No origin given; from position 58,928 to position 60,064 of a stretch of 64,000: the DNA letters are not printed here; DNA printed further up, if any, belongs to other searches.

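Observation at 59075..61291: Orphan JetD/MksG-like Toprim protein with no SMC/kleisin partners, fused to a wHTH-like head and a ~300-aa low-complexity linker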

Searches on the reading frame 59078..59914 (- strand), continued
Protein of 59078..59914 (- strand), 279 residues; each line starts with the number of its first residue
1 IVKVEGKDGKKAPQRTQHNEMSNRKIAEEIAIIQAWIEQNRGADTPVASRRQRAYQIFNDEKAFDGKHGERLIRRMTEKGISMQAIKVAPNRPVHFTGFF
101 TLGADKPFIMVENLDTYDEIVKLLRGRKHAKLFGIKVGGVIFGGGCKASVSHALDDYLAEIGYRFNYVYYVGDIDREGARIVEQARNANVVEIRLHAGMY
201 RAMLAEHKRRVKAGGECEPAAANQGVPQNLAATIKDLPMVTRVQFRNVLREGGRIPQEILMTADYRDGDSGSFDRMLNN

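Call 66: search_solved_structures(query=A7, max_evalue=10, show_alignments=2)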
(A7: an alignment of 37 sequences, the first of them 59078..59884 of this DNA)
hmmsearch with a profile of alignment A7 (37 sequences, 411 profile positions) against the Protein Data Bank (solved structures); distinct sequences matched with E-value up to 10: 9.
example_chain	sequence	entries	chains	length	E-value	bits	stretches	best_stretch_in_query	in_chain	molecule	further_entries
8h0v_u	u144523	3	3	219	0.16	14.3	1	59-160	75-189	Histone H1.2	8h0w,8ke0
7xvm_U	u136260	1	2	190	0.49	12.7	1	45-163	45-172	Histone H5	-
8xjv_Ah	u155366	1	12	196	0.72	12.1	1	45-164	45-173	Histone H5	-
5nl0_Z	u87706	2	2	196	0.87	11.9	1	17-165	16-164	Histone H1.0-B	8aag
8b7f_A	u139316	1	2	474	1.1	11.5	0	300-320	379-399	Ubiquitin-like protein SMT3,MksG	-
8q72_M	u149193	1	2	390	2.7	10.2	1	291-320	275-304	JetD(E248A)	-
7pet_u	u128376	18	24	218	4.3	9.6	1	59-142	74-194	Histone H1.4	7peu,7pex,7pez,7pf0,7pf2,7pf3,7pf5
7k5y_U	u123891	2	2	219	4.6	9.5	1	59-142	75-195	Histone H1.4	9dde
9j8o_N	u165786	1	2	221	7.4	8.8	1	59-157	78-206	Histone H1.1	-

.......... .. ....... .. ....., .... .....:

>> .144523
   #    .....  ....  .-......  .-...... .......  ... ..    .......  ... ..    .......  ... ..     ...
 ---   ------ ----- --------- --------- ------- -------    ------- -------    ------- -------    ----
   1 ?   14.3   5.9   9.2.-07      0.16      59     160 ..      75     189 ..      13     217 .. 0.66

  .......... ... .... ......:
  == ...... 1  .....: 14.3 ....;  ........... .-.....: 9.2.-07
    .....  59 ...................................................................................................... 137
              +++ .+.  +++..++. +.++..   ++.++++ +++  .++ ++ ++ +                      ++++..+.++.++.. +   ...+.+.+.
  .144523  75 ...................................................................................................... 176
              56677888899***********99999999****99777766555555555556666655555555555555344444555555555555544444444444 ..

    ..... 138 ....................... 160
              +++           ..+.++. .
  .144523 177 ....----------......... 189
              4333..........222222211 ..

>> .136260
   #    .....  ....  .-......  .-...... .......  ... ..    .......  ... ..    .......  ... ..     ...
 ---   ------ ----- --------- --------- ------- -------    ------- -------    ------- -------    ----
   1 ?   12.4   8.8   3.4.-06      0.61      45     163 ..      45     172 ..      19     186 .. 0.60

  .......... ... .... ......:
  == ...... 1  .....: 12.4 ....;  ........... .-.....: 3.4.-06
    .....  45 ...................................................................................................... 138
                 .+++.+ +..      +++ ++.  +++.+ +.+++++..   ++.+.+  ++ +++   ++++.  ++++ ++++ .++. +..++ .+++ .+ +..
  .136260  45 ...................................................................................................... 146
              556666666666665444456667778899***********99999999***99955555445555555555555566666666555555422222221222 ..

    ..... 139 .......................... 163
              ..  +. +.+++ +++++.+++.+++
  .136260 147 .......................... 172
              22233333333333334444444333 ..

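Call 71: predict_structure(alignment_id=A7)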
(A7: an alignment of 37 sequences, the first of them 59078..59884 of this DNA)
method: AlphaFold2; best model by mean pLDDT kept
length: 269 residues; sequences in the alignment: 37
mean_pLDDT: 90.5   pTM: 0.72
mean pLDDT of the five models: 90.5, 89.9, 89.0, 88.4, 88.1
residues with pLDDT >= 90: 209; 70-90: 41; 50-70: 15; < 50: 4
segments of 3 or more residues with pLDDT < 50: none
pLDDT, mean of each block of 10 residues (from residue 1): 63 89 96 90 95 91 93 90 83 94 96 94 96 87 93 96 95 95 97 97 93 88 95 96 95 90 52
secondary structure, 60 per line:
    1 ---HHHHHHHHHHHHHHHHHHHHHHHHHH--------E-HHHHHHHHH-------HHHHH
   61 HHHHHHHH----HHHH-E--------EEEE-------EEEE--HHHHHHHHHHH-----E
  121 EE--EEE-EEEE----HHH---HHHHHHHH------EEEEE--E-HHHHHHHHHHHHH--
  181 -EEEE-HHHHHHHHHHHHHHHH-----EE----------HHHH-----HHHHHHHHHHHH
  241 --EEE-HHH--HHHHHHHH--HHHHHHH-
elements in order: H4-29 H40-48 H56-68 H73-76 E87-90 E98-101 H104-114 E120-122 E125-127 E129-132 H143-150 E157-161 H166-178 E182-185 H187-202 H220-223 H229-240 E243-245 H252-259 H262-268

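Call 73: fold_search(model_id=the predicted structure, library=pdb)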
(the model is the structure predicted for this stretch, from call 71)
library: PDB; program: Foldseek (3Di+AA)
matches with E <= 10: 364; with E <= 0.001: 0
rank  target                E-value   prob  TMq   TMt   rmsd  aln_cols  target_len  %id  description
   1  9o8p_A                5.4e-03  0.97  0.36  0.29  10.7       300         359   10  CryoEM structure of M. mazei topoisomerase VI-minicircle DNA complex (released 2026-02-25)
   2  9o7o_A                1.0e-02  0.91  0.38  0.30  11.0       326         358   10  CryoEM structure of M. mazei topoisomerase VI(A-E342Q)-minicircle DNA complex in asymmetric state (released 2026-02-25)
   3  3pe6                  1.7e-02  0.41  0.22  0.21  15.2       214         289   14  Crystal Structure of a soluble form of human MGLL in complex with an inhibitor (released 2011-03-02)
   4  7l50_B                1.9e-02  0.54  0.23  0.22  12.1       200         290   12  Crystal structure of human monoacylglycerol lipase in complex with compound 4f (released 2021-08-11)
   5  7l50_A                2.2e-02  0.47  0.23  0.22  12.0       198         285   12  Crystal structure of human monoacylglycerol lipase in complex with compound 4f (released 2021-08-11)
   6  6ax1_B                2.5e-02  0.47  0.23  0.22  14.8       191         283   14  Structure of human monoacylglycerol lipase bound to a covalent inhibitor (released 2017-12-27)
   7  6ax1_A                2.9e-02  0.44  0.23  0.22  12.7       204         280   12  Structure of human monoacylglycerol lipase bound to a covalent inhibitor (released 2017-12-27)
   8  7l4t_A                2.9e-02  0.44  0.23  0.22  13.2       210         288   11  Crystal structure of human monoacylglycerol lipase in complex with compound 1 (released 2021-08-11)
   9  7l50_D                3.4e-02  0.41  0.23  0.22  11.9       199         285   14  Crystal structure of human monoacylglycerol lipase in complex with compound 4f (released 2021-08-11)
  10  3jw8_B                5.3e-02  0.35  0.23  0.22  13.1       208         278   12  Crystal structure of human mono-glyceride lipase (released 2010-01-26)
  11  9a4o_A                5.3e-02  0.16  0.20  0.09  18.0       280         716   12  Integrative model of IF2-TAGH by crosslinking MS and deep learning (released 2024-09-18)
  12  7l4w_B                6.4e-02  0.30  0.22  0.21  15.0       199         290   14  Crystal structure of human monoacylglycerol lipase in complex with compound 2d (released 2021-08-11)
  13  8ptc                  8.7e-02  0.20  0.21  0.19  16.3       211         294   15  COMPLEX CRYSTAL STRUCTURE OF MUTANT HUMAN MONOGLYCERIDE LIPASE WITH COMPOUND 5d (released 2024-01-31)
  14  7l4u_A                9.2e-02  0.28  0.22  0.21  15.0       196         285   14  Crystal structure of human monoacylglycerol lipase in complex with compound 1h (released 2021-08-11)
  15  7prm                  9.2e-02  0.20  0.21  0.20  15.4       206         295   13  CRYSTAL STRUCTURE OF HUMAN MONOGLYCERIDE LIPASE WITH COMPOUND 13 (released 2022-02-16)
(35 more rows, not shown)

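Call 74: search_solved_structures(query=A5, max_evalue=1, show_alignments=3)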
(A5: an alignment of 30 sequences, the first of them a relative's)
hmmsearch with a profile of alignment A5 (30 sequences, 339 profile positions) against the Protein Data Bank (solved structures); distinct sequences matched with E-value up to 1: 2.
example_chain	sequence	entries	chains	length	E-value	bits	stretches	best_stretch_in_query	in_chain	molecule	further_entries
8b7f_A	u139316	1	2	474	0.0015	21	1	238-264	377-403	Ubiquitin-like protein SMT3,MksG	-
8q72_M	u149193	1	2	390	0.54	12.6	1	236-265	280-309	JetD(E248A)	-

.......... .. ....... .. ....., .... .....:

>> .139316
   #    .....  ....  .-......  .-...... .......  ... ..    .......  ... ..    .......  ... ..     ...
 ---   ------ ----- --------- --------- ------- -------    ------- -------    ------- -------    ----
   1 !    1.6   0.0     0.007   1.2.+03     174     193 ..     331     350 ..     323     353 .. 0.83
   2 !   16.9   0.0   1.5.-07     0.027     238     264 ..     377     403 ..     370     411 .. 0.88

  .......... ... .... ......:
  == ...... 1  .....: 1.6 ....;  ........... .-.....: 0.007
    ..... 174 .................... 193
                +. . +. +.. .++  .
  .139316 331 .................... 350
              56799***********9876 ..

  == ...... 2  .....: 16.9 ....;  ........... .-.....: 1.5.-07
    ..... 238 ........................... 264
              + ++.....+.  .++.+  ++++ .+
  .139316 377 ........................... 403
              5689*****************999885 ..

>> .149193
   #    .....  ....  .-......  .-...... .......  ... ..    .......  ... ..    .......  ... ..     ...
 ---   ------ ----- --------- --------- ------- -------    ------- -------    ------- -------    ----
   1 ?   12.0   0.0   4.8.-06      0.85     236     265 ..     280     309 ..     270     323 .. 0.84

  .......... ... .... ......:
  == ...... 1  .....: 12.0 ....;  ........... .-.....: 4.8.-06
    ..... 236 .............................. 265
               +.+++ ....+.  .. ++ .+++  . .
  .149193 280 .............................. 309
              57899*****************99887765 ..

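Call 77: find_encoding_contigs(protein=P0385, flank=10000, max_places=2)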
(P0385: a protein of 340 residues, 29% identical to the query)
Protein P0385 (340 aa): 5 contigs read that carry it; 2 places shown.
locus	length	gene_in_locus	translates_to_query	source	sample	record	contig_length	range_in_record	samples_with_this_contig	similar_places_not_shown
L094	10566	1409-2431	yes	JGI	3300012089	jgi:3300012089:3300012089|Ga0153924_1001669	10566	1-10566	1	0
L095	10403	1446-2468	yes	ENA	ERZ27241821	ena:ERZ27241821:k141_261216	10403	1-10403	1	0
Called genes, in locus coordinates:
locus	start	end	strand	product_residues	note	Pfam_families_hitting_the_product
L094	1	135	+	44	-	?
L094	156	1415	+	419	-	PF02810:SEC-C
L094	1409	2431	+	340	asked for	PF09983:JetD_C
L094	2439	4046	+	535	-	-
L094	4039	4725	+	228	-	PF19539:DUF6063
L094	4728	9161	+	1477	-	-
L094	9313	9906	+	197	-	PF13338:AbiEi_4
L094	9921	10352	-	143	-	-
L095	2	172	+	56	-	?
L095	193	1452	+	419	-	PF02810:SEC-C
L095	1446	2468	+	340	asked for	PF09983:JetD_C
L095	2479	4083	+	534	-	-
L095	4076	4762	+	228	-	PF19539:DUF6063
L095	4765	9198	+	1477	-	-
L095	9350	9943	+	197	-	PF13338:AbiEi_4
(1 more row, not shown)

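Call 78: find_encoding_contigs(protein=P0206, flank=10000, max_places=1)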
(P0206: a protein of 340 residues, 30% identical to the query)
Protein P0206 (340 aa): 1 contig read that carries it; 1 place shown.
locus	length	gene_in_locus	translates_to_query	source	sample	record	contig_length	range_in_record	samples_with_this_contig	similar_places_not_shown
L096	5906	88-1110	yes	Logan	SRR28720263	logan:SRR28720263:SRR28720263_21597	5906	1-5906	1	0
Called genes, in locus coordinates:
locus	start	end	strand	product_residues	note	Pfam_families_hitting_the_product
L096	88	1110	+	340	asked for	PF09983:JetD_C (faint)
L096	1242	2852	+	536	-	-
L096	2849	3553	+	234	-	PF19539:DUF6063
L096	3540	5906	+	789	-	?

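Call 80: find_related_loci(query=A3, collection=viral_contigs, flank=8000)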
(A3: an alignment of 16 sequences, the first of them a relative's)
Query A3 (382 aa) in viral_contigs; peptide patterns used: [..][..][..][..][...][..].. (x = any residue, [..] = any of these).
217 stretches matched a pattern, but none encodes a relative of the query by tblastn (E <= 1e-3).

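Call 81: search_dna_similar(query=window:59078-59884:-, collection=plasmids, mode=protein, max_evalue=0.001, max_rows=15)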
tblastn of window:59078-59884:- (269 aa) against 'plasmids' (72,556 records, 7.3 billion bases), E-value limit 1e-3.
Records with a match: 2; places in all: 2; records where one place covers at least 80% of the query: 1.
Best place of each record, by identity: >=99% 1; <60% 1.
By first word of the organism name: Collinsella 1; Clostridium 1.
By predicted mobility (MOB-suite, as given by PLSDB): non-mobilizable 2.
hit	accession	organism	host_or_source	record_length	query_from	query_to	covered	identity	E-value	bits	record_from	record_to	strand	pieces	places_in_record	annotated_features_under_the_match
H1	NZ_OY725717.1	Collinsella aerofaciens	-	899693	1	269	100%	100.0%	4e-158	493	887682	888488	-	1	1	hypothetical protein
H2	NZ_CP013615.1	Clostridium perfringens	canine,Pure culture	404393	38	250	79%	26.1%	1e-7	59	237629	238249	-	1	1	Wadjet anti-phage system protein JetD domain-containing protein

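Call 82: get_annotated_region(hit=H1, flank=12000)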
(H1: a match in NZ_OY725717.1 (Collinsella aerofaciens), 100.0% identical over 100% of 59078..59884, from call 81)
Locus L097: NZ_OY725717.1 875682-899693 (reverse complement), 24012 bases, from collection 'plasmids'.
description: Collinsella aerofaciens strain Collinsella aerofaciens TSDC17.2-1.1 plasmid 6, complete sequence
organism: Collinsella aerofaciens (NCBI taxid 74426)
taxonomy: Bacteria; Actinomycetota; Coriobacteriia; Coriobacteriales; Coriobacteriaceae; Collinsella; Collinsella aerofaciens
host: -; source: -; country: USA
typing (MOB-suite, as given by PLSDB): non-mobilizable
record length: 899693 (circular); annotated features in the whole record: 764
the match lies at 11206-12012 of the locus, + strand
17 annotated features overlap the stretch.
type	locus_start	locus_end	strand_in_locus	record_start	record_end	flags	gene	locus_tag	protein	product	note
CDS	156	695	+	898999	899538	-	acpS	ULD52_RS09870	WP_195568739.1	holo-ACP synthase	GO:0008610 - lipid biosynthetic process [Evidence IEA]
CDS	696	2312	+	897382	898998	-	-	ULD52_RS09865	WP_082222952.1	NAD(P)H-hydrate dehydratase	-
CDS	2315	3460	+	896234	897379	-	alr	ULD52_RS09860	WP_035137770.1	alanine racemase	GO:0009252 - peptidoglycan biosynthetic process [Evidence IEA]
CDS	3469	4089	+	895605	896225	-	-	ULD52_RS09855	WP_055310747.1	uracil-DNA glycosylase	GO:0006281 - DNA repair [Evidence IEA]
CDS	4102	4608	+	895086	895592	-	tsaE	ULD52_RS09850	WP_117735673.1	tRNA (adenosine(37)-N6)-threonylcarbamoyltransferase complex ATPase subunit type 1 TsaE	GO:0006400 - tRNA modification [Evidence IEA]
CDS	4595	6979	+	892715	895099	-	tsaD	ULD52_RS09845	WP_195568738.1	tRNA (adenosine(37)-N6)-threonylcarbamoyltransferase complex transferase subunit TsaD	GO:0006400 - tRNA modification [Evidence IEA]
CDS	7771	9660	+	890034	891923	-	-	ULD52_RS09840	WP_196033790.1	carbon starvation protein A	-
CDS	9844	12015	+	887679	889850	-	-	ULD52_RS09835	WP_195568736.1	hypothetical protein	-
CDS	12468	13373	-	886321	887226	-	-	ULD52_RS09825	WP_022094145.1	peptidoglycan-binding protein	-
CDS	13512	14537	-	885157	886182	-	-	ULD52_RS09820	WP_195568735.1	polyprenyl synthetase family protein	GO:0008299 - isoprenoid biosynthetic process [Evidence IEA]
CDS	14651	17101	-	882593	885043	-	-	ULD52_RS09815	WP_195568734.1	PTS transporter subunit EIIC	GO:0009401 - phosphoenolpyruvate-dependent sugar phosphotransferase system [Evidence IEA]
CDS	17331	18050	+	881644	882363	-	-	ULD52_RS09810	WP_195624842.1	GntR family transcriptional regulator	-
CDS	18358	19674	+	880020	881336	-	-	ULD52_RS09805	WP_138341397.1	ABC transporter substrate-binding protein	-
CDS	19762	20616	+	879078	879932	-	-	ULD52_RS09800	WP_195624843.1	sugar ABC transporter permease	-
CDS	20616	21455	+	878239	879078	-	-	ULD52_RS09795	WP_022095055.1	carbohydrate ABC transporter permease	GO:0008643 - carbohydrate transport [Evidence IEA]; GO:0055085 - transmembrane transport [Evidence IEA]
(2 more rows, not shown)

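Call 83: search_dna_similar(query=L094:4728-9161:+, collection=plasmids, mode=protein, max_evalue=0.01, max_rows=25)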
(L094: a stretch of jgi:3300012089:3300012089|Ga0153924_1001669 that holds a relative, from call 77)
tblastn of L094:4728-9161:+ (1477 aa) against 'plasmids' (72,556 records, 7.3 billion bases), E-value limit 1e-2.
Records with a match: 14; places in all: 15; records where one place covers at least 80% of the query: 0.
Best place of each record, by identity: <60% 14.
By first word of the organism name: Bacillus 10; Clostridium 1; Pontibacillus 1; Rhodococcus 1; Priestia 1.
By predicted mobility (MOB-suite, as given by PLSDB): non-mobilizable 12; conjugative 2.
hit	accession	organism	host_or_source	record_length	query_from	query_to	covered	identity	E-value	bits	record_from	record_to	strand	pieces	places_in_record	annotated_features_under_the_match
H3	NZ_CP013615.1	Clostridium perfringens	canine,Pure culture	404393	1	1470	51%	26.6%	4e-22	217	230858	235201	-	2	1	hypothetical protein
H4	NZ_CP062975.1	Pontibacillus sp. ALD_SL1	mangrove mud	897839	1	240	16%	28.7%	2e-17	97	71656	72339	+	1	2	hypothetical protein | DUF6063 family protein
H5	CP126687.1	Bacillus bombysepticus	Microtermes sp. colony Mi106,bacterial ...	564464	4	230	15%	29.6%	2e-13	84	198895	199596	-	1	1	hypothetical protein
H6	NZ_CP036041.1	Bacillus mycoides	cell culture,soil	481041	4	230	15%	29.2%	6e-14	86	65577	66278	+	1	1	hypothetical protein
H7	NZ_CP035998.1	Bacillus mycoides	cell culture,soil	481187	4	230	15%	29.2%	6e-14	86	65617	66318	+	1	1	hypothetical protein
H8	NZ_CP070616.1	Rhodococcus pseudokoreensis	cell culture,rhizosphere of apple ...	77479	1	241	16%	25.5%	2e-6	60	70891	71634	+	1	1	hypothetical protein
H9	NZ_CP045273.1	Priestia megaterium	pure culture,Paper surface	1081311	3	253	17%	21.5%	1e-3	52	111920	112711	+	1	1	none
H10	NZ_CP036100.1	Bacillus mycoides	cell culture,soil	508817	3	230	15%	22.6%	3e-3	50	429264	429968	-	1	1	hypothetical protein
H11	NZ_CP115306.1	Bacillus cereus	microbe,Penaeus vannamei pond water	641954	3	230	15%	22.2%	3e-3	50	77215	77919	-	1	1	hypothetical protein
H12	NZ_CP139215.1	Bacillus cereus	environmental samples,soil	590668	3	230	15%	22.2%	4e-3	50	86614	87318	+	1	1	hypothetical protein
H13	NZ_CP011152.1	Bacillus cereus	cell culture,soil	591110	3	230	15%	22.2%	4e-3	50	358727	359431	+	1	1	hypothetical protein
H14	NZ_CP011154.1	Bacillus cereus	cell culture,soil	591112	3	230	15%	22.2%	4e-3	50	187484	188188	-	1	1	hypothetical protein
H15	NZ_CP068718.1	Bacillus cereus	single cell,oral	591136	3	230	15%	22.2%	4e-3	50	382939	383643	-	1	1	hypothetical protein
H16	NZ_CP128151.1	Bacillus albus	bacterial isolate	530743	38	230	13%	23.4%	5e-3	49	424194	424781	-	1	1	hypothetical protein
